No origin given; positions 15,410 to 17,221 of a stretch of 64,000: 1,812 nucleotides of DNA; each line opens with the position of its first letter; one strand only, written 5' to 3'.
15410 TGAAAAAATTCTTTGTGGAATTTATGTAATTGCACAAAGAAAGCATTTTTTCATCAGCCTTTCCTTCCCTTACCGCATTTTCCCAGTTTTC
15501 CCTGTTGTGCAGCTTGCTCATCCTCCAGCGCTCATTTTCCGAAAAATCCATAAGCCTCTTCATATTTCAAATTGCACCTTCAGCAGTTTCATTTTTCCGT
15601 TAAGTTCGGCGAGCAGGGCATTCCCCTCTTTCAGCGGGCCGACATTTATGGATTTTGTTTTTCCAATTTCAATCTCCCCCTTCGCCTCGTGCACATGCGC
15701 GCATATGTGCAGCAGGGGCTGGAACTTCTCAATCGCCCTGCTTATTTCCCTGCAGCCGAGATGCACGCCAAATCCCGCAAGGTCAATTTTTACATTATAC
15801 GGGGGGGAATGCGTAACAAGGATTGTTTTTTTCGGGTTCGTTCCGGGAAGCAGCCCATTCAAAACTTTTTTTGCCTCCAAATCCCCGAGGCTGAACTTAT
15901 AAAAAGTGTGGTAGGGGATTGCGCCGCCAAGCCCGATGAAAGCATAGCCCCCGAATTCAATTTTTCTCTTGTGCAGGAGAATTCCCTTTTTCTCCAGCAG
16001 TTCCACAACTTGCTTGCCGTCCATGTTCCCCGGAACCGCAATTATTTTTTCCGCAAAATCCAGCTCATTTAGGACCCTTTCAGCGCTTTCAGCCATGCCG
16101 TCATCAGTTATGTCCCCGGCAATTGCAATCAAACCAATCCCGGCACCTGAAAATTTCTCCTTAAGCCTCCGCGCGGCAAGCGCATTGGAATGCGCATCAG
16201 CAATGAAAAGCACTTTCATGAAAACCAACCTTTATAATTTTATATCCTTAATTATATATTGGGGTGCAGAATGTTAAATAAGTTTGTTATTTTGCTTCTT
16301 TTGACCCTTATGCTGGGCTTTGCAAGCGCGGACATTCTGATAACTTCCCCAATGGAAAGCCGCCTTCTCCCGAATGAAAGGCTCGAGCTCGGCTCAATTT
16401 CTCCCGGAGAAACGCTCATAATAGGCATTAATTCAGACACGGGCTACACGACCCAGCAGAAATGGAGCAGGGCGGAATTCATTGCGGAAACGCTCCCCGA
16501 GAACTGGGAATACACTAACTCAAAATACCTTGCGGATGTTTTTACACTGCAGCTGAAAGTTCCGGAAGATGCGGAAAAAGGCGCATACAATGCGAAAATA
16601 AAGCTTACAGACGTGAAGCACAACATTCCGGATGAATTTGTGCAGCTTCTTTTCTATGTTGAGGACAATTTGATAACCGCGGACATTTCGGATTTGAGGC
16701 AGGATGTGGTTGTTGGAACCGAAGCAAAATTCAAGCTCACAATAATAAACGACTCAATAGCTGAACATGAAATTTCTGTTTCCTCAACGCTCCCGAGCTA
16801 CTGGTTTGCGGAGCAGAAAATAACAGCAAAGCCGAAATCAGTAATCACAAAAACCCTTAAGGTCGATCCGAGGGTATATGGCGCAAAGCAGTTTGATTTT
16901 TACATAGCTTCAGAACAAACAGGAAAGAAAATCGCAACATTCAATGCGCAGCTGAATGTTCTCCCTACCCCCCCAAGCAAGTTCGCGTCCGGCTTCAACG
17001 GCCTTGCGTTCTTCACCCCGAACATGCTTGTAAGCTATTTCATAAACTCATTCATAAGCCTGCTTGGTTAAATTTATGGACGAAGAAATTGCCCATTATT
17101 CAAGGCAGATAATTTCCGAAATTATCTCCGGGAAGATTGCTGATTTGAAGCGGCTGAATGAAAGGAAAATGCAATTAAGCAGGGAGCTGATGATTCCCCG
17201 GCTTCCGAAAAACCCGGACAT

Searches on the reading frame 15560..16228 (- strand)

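Call 3: search_protein_families(library=pfam, proteins=[window:15560-16228:-], max_evalue=1)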
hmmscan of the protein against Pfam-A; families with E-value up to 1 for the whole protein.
window:15560-16228:- (222 aa): 3 families
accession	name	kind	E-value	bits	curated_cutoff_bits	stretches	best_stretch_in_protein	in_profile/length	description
PF00149.33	Metallophos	-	2.5e-13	51.3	21.5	1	4-181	1-190/191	Calcineurin-like phosphoesterase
PF12850.12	Metallophos_2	-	2.3e-12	47.6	27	1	4-201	1-137/154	Calcineurin-like phosphoesterase superfamily domain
PF14582.11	Metallophos_3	-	1.3e-07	31.7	28.2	1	85-210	123-250/259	Metallophosphoesterase, calcineurin superfamily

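Call 45: search_protein_families(library=ncbifam, proteins=[window:15560-16228:-], max_evalue=0.001)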
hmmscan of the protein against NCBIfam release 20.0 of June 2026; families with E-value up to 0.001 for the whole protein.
window:15560-16228:- (222 aa): 1 family
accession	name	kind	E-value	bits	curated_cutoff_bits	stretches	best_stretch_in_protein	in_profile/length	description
TIGR00040.1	yfcE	subfamily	3.2e-09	37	56.25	1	4-102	1-86/158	YfcE family phosphodiesterase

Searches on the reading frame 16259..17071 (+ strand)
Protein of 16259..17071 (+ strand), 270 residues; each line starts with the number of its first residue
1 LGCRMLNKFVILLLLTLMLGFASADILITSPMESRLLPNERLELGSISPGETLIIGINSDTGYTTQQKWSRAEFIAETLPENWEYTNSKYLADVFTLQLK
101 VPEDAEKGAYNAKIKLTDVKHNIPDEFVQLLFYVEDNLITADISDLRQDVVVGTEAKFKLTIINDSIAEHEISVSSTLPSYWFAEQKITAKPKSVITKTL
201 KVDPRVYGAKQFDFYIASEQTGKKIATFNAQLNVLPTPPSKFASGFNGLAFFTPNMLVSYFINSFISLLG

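Call 3: search_protein_families(library=pfam, proteins=[window:16259-17071:+], max_evalue=1)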
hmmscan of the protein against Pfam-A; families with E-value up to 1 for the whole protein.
window:16259-17071:+ (270 aa): 2 families
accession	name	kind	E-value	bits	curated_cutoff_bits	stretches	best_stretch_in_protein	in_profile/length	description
PF15418.12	DUF4625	-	0.007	17.1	27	1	84-122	83-120/131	Domain of unknown function (DUF4625)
PF10633.15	NPCBM_assoc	-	0.012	16.2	24.4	0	95-117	54-76/78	NPCBM-associated, NEW3 domain of alpha-galactosidase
